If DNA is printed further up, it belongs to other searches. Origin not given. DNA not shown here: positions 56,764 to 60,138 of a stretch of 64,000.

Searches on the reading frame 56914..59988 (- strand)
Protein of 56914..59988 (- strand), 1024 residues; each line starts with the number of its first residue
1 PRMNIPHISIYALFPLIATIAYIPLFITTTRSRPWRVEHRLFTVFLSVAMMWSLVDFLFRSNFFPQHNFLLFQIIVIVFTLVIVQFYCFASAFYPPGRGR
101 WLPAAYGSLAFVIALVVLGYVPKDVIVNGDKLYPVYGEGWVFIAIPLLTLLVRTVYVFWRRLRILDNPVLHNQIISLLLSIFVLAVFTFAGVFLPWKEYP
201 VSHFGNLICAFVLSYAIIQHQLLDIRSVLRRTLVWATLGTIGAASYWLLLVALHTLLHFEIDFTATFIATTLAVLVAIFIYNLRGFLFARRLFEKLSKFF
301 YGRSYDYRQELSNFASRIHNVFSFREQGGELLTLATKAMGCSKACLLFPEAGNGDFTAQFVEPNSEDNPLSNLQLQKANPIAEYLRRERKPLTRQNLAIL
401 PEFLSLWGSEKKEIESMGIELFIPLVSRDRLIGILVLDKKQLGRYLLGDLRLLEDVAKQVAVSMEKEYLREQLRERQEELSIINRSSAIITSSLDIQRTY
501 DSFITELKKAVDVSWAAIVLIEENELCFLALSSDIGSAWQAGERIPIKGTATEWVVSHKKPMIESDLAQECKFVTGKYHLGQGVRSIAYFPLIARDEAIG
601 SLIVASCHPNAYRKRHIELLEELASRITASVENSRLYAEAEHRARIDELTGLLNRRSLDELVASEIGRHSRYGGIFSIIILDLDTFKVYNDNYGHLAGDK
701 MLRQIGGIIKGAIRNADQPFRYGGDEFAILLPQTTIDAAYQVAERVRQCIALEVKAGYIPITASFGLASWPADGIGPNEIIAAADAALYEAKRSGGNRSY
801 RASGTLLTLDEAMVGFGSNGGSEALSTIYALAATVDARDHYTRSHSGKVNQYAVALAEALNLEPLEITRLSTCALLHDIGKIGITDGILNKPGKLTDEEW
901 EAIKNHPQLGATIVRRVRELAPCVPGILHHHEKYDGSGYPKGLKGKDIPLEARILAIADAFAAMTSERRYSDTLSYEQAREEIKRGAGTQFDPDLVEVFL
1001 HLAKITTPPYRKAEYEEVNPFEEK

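Call 31: search_protein_families(library=ncbifam, max_evalue=1e-8, proteins=[window:56914-59988:-])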
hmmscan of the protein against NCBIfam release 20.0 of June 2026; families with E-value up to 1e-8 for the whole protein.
window:56914-59988:- (1024 aa): 21 families
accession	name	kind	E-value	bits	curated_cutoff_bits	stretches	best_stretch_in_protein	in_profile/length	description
TIGR00254.1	GGDEF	domain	7.5e-44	149.4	37.4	1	641-800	2-165/168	diguanylate cyclase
NF007380.0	PRK09894.1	equivalog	1.2e-42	146.3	256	1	603-800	89-285/296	diguanylate cyclase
NF038266.1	diguan_SiaD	equivalog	1.2e-42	146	290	1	639-798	89-251/252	biofilm regulation diguanylate cyclase SiaD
NF053512.1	nitric_RR_NosR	exception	3.8e-42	144.8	400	1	825-1013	175-364/422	response regulator c-di-GMP phosphodiesterase, NosR family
NF051473.1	DigCycDgcsShew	equivalog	8e-41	140.3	400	1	615-800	106-288/291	diguanylate cyclase DgcS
NF007135.0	PRK09581.1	equivalog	5.3e-37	127.7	474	1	644-800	292-453/457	PleD family two-component system response regulator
NF041606.1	dguan_cyc_DgcA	equivalog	9.1e-35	120.2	370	1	590-798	126-335/340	diguanylate cyclase DgcA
NF007423.1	PRK09966.1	equivalog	1.6e-32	112.9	325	1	618-792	216-390/390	diguanylate cyclase DgcN/YfiN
NF047654.1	DiguCycDgcRLepto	equivalog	7.8e-29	100.5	500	1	622-798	111-292/295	diguanylate cyclase DgcR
NF007474.0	PRK10060.1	equivalog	4.6e-27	94.5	782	1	642-800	235-392/663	cyclic di-GMP phosphodiesterase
NF011955.1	PRK15426.1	equivalog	5.9e-27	94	408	1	639-799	393-558/564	cellulose biosynthesis regulator diguanylate cyclase DgcQ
NF007298.0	PRK09776.1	equivalog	1.6e-26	92.5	1135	1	636-798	676-841/1111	diguanylate cyclase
NF040885.1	diguan_DgcJ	equivalog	1e-23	84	500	1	638-795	335-489/493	diguanylate cyclase DgcJ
NF045675.1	PhdiestaseDibA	equivalog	3.5e-22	78.5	980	1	638-797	197-359/623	phosphodiesterase DibA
NF007599.0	PRK10245.1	equivalog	6.5e-20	70.9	402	1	646-799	212-367/371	diguanylate cyclase AdrA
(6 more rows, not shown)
